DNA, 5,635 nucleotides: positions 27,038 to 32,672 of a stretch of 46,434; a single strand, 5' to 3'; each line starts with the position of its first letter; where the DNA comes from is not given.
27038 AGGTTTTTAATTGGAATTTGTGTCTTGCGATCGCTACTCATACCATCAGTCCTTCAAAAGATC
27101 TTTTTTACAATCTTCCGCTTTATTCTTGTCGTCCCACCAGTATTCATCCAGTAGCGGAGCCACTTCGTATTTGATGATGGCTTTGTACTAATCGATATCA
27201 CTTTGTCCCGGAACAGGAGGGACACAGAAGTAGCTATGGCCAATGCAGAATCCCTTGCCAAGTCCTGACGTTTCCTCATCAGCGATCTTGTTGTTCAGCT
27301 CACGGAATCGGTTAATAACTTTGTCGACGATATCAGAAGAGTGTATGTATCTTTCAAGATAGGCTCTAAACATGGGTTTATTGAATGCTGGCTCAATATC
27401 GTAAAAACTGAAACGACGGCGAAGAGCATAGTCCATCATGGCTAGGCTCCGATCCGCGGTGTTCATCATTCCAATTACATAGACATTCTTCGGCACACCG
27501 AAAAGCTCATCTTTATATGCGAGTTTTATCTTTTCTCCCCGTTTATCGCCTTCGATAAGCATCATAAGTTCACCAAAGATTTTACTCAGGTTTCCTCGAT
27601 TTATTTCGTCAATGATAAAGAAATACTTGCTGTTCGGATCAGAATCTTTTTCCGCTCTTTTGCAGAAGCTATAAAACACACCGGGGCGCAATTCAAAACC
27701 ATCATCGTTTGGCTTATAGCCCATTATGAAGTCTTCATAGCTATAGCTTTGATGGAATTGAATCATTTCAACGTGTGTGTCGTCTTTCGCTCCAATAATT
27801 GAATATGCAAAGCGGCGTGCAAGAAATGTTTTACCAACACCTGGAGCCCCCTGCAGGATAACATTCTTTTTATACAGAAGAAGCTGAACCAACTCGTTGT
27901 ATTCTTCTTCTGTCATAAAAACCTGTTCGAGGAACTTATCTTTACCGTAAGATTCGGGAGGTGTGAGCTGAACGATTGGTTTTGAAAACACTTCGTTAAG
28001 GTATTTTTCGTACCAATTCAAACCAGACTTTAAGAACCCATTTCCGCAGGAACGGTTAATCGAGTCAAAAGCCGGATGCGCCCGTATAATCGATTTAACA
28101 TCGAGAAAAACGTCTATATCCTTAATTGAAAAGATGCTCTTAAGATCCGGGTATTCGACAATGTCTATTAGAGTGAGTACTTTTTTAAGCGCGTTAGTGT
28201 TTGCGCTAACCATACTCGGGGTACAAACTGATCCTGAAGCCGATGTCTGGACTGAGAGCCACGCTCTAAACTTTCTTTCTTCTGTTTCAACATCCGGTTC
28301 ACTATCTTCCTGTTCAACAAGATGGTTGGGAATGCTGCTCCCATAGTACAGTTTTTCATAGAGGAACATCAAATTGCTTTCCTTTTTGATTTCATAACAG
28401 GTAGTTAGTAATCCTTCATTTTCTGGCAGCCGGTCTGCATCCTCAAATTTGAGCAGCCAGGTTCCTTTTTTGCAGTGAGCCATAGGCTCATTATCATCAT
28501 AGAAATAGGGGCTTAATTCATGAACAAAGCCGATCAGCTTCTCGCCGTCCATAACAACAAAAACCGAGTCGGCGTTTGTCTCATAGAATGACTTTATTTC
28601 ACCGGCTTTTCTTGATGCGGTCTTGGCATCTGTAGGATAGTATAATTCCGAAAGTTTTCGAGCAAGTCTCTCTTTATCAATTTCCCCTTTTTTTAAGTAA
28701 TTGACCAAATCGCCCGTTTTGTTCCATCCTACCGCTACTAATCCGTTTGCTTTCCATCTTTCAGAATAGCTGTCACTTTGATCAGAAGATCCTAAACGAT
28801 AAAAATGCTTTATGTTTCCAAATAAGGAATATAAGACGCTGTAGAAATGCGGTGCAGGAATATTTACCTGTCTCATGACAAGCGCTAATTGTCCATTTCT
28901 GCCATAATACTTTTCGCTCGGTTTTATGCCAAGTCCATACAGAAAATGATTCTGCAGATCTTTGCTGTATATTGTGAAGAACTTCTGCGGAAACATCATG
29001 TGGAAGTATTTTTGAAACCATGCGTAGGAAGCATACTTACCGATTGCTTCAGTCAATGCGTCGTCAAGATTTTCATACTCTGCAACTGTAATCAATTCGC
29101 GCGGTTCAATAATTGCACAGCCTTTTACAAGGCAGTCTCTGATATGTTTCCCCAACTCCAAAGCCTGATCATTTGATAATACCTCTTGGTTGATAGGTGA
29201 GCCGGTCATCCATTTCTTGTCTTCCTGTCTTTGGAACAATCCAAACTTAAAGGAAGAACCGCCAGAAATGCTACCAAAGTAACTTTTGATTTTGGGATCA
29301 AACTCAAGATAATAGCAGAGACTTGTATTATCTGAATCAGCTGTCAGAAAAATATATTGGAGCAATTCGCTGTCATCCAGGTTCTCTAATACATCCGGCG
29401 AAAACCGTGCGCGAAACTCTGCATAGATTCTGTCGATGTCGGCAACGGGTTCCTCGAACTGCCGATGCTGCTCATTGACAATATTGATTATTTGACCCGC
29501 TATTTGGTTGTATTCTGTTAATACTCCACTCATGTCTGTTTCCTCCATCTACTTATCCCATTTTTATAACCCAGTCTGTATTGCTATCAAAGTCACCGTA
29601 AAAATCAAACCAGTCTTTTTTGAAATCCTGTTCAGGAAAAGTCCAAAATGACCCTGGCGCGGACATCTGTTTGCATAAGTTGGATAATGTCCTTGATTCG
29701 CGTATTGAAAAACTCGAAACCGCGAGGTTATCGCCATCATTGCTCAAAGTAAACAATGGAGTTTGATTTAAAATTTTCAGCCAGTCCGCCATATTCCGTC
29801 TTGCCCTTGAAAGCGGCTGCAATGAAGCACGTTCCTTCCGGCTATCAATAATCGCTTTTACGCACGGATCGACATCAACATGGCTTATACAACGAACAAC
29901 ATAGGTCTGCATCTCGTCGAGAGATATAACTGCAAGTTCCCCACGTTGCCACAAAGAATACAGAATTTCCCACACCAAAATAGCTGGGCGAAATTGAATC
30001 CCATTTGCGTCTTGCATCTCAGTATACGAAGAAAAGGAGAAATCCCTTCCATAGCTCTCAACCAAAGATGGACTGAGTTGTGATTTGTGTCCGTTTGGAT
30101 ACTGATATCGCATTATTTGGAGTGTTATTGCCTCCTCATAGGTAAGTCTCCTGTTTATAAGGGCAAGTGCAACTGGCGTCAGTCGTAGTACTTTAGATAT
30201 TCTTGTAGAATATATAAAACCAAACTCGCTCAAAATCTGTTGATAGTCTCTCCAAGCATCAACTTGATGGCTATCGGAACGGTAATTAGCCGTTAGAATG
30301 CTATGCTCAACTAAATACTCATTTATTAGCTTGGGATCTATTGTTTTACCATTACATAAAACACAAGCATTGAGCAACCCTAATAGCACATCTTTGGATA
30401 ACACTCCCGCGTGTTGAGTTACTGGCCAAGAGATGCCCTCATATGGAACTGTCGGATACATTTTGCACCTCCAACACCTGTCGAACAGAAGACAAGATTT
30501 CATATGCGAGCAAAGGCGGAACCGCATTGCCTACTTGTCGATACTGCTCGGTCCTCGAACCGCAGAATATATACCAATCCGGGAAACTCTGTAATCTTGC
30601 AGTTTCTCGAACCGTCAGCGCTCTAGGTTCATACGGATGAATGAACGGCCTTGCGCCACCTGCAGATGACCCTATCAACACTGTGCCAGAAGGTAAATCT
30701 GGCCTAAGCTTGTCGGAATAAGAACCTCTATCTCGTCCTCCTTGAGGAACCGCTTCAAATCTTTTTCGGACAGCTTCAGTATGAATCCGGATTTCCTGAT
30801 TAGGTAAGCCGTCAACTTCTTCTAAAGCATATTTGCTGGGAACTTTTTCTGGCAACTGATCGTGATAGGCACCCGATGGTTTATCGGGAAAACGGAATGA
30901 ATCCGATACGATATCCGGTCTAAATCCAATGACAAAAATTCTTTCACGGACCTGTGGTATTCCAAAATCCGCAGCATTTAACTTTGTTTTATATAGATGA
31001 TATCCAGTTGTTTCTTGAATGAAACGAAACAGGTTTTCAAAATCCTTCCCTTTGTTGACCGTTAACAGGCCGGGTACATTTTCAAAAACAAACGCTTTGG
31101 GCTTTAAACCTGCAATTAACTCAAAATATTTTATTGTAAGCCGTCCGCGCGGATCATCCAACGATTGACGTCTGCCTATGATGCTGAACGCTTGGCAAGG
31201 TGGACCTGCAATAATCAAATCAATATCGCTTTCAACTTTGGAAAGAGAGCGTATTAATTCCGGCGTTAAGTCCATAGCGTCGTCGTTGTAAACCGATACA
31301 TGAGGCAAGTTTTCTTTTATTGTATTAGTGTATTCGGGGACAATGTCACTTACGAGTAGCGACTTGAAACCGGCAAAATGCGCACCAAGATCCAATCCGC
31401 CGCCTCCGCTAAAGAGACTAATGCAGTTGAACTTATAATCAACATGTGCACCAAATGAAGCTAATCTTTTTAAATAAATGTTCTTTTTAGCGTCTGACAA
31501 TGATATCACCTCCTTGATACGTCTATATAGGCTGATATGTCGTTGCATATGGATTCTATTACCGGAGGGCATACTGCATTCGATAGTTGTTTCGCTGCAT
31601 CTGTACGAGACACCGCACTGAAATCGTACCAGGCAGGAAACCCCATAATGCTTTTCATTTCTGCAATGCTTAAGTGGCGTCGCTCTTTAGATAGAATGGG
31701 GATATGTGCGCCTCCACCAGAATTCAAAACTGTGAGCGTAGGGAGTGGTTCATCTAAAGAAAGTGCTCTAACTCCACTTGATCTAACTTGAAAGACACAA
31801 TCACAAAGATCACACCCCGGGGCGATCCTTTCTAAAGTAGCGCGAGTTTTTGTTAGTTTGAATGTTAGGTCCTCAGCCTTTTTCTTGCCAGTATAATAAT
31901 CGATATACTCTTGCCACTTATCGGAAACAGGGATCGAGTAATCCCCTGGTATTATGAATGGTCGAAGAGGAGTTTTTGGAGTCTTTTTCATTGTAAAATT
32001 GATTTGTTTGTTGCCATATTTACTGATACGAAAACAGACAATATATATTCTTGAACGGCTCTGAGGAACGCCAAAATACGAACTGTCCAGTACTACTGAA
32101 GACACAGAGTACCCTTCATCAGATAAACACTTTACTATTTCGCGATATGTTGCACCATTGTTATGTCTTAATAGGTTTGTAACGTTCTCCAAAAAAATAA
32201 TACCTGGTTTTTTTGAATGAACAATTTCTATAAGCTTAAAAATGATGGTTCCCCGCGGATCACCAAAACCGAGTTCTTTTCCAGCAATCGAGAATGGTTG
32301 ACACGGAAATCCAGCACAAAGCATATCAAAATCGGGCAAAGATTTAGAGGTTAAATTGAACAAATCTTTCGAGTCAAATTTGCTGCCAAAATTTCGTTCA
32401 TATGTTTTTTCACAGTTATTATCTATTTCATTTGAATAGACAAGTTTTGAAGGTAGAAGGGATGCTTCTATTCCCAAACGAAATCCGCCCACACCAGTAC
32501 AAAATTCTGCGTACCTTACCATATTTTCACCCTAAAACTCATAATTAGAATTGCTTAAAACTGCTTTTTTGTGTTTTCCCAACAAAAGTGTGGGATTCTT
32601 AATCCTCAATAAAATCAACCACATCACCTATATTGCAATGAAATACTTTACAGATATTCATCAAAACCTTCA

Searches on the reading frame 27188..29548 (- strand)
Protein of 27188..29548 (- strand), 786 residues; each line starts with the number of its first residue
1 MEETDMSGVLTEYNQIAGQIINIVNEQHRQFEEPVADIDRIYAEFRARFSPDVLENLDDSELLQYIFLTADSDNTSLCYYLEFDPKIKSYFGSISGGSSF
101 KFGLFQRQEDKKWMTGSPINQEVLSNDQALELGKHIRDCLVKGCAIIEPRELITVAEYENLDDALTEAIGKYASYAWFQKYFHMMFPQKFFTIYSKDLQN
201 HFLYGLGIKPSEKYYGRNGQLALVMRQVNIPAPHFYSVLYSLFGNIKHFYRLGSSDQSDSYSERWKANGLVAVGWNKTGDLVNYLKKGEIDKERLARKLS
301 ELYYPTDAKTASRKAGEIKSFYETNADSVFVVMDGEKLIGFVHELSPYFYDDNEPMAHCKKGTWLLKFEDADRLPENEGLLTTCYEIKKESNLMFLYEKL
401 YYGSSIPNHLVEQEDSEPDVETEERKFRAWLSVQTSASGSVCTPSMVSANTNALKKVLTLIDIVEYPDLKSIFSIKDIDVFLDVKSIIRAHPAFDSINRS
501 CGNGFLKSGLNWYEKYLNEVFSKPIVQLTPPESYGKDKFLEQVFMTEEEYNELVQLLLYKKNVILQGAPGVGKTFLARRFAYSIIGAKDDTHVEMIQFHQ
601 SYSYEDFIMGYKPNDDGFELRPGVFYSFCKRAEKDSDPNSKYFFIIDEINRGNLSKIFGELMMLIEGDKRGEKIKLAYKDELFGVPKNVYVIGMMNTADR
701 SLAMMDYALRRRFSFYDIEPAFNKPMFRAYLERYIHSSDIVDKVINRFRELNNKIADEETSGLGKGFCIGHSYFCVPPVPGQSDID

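Call 46: search_protein_families(library=pfam, proteins=[window:27188-29548:-], max_evalue=0.001)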
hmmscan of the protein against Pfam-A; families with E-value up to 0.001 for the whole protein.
window:27188-29548:- (786 aa): 3 families
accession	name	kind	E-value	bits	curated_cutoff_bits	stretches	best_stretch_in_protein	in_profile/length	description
PF07728.20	AAA_5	-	3.4e-25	89.1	22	1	562-713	1-139/139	AAA domain (dynein-related subfamily)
PF20720.3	nSTAND3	-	4.9e-06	26.8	27.2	1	544-588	1-45/155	Novel STAND NTPase 3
PF00004.35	AAA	-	0.00064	20.6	21.2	0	563-714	1-124/131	ATPase family associated with various cellular activities (AAA)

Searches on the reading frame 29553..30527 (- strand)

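Call 46: search_protein_families(library=pfam, proteins=[window:29553-30527:-], max_evalue=0.001)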
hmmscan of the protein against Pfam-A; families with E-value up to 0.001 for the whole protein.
window:29553-30527:- (324 aa): 1 family
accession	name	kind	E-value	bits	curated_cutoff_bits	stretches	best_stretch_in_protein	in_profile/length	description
PF09491.16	RE_AlwI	-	7.1e-09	35.6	23.1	1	100-247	1-127/441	AlwI restriction endonuclease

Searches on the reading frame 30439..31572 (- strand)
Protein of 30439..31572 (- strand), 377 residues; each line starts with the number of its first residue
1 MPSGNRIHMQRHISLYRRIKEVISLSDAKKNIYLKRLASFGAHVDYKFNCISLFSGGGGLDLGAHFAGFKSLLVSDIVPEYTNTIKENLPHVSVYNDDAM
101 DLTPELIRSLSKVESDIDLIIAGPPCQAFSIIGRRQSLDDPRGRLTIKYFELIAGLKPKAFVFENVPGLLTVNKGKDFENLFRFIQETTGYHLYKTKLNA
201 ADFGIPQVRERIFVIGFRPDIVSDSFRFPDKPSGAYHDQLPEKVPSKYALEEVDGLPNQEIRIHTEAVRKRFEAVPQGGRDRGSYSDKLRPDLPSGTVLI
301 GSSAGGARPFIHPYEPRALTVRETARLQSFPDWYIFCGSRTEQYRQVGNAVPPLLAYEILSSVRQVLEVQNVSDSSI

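Call 46: search_protein_families(library=pfam, proteins=[window:30439-31572:-], max_evalue=0.001)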
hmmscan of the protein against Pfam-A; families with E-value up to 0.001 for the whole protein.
window:30439-31572:- (377 aa): 1 family
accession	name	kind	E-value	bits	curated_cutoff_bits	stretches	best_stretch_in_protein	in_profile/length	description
PF00145.23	DNA_methylase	-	1.1e-64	219.3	22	1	48-363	1-322/324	C-5 cytosine-specific DNA methylase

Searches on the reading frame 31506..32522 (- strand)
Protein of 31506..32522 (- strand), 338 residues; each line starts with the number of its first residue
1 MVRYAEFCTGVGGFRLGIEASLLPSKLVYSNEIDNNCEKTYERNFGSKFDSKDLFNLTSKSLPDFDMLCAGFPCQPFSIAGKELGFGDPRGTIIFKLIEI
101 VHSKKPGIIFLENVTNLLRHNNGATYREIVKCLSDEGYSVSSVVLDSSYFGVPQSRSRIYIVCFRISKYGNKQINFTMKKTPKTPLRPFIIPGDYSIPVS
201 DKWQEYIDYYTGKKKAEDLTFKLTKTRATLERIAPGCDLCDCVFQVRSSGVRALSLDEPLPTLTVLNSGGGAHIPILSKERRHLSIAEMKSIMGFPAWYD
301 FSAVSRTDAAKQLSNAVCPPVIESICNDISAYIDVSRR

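Call 47: search_protein_families(library=pfam, proteins=[window:31506-32522:-], max_evalue=0.001)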
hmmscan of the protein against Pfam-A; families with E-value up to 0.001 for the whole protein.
window:31506-32522:- (338 aa): 1 family
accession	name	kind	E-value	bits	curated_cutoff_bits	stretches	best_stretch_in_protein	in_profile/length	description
PF00145.23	DNA_methylase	-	1.5e-69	235.4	22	1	3-330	2-323/324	C-5 cytosine-specific DNA methylase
